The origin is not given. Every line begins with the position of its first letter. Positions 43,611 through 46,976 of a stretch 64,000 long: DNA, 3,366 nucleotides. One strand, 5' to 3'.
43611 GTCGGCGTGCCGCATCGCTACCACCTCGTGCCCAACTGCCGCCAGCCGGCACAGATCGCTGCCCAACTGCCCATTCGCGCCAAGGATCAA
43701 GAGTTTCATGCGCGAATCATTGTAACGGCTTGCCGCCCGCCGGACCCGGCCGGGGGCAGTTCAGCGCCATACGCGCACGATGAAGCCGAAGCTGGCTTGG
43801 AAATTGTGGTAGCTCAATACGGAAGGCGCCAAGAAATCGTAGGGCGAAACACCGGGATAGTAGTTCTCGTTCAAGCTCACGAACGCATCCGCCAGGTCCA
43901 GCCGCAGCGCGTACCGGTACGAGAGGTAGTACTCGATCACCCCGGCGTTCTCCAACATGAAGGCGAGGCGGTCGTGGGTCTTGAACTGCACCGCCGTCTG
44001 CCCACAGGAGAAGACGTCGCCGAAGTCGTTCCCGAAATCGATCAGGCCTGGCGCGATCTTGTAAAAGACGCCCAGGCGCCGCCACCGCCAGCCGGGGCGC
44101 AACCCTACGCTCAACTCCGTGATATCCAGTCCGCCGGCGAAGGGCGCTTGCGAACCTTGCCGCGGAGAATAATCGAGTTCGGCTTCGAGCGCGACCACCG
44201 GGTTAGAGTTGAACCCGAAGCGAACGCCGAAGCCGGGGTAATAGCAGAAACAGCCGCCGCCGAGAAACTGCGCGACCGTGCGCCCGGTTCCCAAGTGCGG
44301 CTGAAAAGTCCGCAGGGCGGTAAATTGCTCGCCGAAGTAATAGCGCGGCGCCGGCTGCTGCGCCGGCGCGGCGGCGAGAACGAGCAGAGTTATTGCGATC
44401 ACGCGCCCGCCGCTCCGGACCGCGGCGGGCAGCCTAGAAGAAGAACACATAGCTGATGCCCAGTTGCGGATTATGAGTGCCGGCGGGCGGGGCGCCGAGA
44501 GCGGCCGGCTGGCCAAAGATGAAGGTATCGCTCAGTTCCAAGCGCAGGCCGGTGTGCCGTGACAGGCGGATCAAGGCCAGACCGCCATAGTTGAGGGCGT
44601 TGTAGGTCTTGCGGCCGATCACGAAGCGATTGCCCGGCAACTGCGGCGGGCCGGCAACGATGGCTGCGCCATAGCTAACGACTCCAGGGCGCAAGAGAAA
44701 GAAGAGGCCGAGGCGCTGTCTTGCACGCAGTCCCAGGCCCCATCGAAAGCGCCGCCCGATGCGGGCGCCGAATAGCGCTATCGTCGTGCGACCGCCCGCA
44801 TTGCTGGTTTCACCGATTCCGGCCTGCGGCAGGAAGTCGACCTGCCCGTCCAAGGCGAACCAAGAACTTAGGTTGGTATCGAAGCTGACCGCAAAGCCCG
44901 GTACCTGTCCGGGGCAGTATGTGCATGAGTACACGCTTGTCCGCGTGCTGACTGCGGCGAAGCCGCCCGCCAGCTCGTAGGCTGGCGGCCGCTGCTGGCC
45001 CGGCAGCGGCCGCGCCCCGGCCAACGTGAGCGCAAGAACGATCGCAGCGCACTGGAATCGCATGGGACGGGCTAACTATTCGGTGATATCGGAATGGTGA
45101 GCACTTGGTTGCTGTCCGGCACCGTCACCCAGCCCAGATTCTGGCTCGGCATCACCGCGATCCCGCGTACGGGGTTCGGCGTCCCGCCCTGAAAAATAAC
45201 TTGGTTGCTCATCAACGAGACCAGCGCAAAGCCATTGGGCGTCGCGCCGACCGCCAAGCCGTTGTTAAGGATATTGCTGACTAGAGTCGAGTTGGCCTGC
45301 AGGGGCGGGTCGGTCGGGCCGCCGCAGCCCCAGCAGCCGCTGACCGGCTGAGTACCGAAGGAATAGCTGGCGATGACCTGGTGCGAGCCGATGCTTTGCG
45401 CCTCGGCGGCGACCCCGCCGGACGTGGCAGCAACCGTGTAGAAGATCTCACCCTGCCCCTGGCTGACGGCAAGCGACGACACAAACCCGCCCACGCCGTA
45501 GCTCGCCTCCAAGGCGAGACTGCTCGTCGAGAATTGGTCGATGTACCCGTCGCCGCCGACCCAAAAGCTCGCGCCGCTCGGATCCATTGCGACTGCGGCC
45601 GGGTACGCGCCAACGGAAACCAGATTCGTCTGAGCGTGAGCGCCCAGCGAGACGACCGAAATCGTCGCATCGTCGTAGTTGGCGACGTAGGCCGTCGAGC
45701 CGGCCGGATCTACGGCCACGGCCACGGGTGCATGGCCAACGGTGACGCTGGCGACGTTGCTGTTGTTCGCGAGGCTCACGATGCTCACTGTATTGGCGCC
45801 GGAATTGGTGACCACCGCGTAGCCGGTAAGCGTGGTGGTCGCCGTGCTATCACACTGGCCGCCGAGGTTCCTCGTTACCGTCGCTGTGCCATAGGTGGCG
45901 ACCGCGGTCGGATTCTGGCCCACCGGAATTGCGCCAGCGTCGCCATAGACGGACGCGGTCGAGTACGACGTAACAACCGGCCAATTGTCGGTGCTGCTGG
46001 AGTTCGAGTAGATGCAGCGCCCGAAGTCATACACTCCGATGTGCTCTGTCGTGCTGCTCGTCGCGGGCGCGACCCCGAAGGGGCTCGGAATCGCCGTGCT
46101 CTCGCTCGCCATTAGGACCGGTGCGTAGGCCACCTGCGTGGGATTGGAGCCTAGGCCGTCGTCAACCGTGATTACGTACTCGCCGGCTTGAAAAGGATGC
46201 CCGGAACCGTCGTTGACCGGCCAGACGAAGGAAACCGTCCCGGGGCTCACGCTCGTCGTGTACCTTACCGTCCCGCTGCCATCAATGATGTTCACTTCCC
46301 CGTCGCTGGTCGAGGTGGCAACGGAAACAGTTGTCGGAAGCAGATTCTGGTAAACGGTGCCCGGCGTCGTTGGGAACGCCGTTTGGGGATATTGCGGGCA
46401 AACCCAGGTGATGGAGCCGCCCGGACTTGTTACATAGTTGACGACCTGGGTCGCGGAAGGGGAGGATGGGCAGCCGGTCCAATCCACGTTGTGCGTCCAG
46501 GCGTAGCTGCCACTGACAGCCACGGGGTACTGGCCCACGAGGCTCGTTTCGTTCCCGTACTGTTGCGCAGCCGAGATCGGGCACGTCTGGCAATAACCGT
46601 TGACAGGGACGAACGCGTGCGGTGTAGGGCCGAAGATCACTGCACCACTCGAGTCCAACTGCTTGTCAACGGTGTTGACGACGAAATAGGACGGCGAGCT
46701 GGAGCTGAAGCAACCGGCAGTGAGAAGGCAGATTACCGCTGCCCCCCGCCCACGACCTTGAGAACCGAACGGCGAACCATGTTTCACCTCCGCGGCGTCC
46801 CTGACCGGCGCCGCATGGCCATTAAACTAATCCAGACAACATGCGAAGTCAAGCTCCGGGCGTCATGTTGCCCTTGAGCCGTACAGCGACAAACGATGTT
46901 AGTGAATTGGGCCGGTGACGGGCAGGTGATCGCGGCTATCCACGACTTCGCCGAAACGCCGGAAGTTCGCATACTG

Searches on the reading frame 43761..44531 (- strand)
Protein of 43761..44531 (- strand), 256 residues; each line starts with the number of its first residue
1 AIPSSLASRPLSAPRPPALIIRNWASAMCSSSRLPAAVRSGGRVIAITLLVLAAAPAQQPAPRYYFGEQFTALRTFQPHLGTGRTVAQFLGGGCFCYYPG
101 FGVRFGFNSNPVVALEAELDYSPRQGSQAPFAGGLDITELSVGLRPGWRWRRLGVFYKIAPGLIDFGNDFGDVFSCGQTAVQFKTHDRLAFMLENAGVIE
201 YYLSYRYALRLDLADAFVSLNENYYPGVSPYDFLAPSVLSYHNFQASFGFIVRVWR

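Call 11: search_protein_families(library=pfam, proteins=[window:43761-44531:-], max_evalue=0.001)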
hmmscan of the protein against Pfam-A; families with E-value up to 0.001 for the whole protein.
window:43761-44531:- (256 aa): 1 family
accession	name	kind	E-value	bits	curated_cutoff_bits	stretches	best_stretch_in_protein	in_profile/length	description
PF13505.12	OMP_b-brl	-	5.7e-05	23.8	28.7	1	48-249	6-172/175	Outer membrane protein beta-barrel domain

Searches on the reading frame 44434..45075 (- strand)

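Call 11: search_protein_families(library=pfam, proteins=[window:44434-45075:-], max_evalue=0.001)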
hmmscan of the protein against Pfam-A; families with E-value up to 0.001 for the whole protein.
window:44434-45075:- (213 aa): 1 family
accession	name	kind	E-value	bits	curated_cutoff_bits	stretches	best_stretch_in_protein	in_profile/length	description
PF13505.12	OMP_b-brl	-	0.0002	22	28.7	1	11-211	1-175/175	Outer membrane protein beta-barrel domain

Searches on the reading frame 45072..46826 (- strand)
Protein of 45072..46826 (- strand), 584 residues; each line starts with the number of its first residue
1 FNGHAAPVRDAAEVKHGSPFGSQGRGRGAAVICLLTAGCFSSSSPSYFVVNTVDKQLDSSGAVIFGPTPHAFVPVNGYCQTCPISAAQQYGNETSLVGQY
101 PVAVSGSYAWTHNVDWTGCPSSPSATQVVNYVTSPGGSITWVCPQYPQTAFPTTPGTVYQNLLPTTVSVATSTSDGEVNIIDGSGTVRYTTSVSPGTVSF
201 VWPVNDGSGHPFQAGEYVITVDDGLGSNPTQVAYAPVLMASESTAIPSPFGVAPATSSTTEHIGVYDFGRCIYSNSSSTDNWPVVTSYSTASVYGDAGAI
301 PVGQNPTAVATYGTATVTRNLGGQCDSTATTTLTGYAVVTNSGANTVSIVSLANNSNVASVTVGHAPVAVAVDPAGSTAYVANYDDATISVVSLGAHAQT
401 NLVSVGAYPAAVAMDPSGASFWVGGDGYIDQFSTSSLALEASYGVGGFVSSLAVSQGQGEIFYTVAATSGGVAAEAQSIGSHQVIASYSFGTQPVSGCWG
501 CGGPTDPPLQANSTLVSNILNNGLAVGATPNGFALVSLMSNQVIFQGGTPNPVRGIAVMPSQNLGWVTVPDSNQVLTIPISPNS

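Call 11: search_protein_families(library=pfam, proteins=[window:45072-46826:-], max_evalue=0.001)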
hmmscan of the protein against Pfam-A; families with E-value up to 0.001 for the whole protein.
window:45072-46826:- (584 aa): 1 family
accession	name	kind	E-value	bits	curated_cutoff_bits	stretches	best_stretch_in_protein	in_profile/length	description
PF13860.13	FlgD_ig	-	0.00016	22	27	1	167-222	14-74/79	FlgD Ig-like domain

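Call 89: search_protein_families(library=padloc, proteins=[window:45072-46787:-], max_evalue=0.001)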
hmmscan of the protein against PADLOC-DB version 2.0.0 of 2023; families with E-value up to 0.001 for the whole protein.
window:45072-46787:- (571 aa): 0 families
